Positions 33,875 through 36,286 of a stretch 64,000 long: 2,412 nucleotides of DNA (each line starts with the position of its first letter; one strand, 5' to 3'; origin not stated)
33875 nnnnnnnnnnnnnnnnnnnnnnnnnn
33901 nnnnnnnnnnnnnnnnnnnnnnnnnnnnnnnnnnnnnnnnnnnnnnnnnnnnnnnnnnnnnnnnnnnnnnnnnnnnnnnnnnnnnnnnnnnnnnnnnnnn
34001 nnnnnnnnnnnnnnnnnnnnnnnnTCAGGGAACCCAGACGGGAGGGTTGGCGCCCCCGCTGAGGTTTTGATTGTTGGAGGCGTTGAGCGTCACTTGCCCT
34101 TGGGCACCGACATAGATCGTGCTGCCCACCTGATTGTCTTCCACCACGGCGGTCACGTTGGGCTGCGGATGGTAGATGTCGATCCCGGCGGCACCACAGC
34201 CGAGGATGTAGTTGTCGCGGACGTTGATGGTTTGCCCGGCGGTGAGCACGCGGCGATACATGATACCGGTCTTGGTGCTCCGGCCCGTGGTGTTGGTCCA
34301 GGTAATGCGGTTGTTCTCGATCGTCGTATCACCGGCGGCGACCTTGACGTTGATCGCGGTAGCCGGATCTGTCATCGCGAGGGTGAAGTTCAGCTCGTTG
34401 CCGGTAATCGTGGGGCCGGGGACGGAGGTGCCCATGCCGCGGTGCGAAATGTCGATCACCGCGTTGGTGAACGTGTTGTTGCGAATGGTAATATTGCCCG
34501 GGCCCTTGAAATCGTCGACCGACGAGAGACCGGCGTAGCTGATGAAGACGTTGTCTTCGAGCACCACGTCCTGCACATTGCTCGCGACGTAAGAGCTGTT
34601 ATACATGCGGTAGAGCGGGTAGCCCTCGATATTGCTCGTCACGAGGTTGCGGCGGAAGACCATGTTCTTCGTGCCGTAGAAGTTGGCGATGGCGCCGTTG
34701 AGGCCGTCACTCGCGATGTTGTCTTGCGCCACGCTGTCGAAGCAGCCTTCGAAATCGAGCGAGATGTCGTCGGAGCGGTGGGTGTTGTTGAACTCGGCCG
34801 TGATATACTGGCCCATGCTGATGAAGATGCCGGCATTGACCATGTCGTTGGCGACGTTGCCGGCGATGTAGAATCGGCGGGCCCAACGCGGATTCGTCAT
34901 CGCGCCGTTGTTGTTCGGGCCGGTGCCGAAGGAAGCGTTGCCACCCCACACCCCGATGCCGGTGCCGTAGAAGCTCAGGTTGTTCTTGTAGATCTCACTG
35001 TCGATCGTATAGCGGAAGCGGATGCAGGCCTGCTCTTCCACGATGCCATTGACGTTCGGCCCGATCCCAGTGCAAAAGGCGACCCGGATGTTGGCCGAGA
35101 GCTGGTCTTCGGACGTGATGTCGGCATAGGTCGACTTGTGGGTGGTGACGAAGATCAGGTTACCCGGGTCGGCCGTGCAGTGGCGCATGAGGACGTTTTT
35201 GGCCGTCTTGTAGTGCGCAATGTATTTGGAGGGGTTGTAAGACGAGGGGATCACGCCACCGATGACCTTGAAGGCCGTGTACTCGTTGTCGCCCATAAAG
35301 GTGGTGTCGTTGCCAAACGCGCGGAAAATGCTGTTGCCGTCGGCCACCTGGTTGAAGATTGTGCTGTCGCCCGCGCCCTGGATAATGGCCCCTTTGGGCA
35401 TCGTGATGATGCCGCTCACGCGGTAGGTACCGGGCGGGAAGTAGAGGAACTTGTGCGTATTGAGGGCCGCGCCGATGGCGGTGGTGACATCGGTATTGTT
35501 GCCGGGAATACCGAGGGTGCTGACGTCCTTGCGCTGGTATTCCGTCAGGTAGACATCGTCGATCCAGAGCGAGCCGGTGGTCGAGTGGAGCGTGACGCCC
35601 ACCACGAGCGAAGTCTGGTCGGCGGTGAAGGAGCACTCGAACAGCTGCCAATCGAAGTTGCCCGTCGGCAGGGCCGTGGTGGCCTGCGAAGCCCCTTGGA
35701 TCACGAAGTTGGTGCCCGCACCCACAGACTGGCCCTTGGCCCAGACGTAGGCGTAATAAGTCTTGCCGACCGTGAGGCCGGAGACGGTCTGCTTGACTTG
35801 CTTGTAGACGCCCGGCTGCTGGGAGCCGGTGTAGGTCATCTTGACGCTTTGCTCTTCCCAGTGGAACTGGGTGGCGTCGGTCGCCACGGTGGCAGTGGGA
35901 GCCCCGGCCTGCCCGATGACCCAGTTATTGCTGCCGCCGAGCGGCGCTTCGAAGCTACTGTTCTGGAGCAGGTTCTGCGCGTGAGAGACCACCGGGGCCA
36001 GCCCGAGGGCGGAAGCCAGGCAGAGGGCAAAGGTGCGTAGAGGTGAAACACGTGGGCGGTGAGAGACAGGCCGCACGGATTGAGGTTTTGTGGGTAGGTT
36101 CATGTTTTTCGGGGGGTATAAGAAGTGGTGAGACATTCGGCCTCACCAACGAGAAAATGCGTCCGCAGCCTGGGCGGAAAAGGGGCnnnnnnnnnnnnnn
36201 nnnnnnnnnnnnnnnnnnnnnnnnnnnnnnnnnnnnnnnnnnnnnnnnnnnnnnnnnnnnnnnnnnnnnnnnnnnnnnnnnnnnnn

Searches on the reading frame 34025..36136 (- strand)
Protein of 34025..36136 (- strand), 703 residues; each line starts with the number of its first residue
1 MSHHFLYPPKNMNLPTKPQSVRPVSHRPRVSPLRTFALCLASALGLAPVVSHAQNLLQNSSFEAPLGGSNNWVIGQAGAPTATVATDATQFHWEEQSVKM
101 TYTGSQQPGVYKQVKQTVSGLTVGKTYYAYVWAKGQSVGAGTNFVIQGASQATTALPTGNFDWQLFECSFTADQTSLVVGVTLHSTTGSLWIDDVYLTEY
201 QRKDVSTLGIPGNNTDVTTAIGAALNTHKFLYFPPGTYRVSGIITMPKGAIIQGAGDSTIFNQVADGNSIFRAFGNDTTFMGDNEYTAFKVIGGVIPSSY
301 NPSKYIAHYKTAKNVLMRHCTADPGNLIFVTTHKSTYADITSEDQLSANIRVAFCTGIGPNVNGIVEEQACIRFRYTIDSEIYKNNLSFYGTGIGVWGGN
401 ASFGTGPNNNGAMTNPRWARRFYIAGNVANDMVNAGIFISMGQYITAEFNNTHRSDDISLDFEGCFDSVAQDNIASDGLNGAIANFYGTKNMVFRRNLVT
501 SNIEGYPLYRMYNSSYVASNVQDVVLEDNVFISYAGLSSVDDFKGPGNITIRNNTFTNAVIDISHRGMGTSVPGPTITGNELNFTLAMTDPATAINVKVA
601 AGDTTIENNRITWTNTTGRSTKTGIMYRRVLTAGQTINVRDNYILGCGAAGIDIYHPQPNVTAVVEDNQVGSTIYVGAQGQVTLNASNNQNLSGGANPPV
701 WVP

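Call 15: search_protein_families(library=pfam, max_evalue=0.001, proteins=[window:34025-36136:-])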
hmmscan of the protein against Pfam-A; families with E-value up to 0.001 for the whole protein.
window:34025-36136:- (703 aa): 2 families
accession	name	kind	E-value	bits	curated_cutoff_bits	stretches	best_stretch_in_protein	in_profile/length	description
PF13229.12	Beta_helix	-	4.5e-09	36.6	25.9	2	519-677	29-141/158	Right handed beta helix region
PF12708.12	Pect-lyase_RHGA_epim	-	1.3e-05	25.5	27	1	210-403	9-176/213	Rhamnogalacturonase A/epimerase, pectate lyase-like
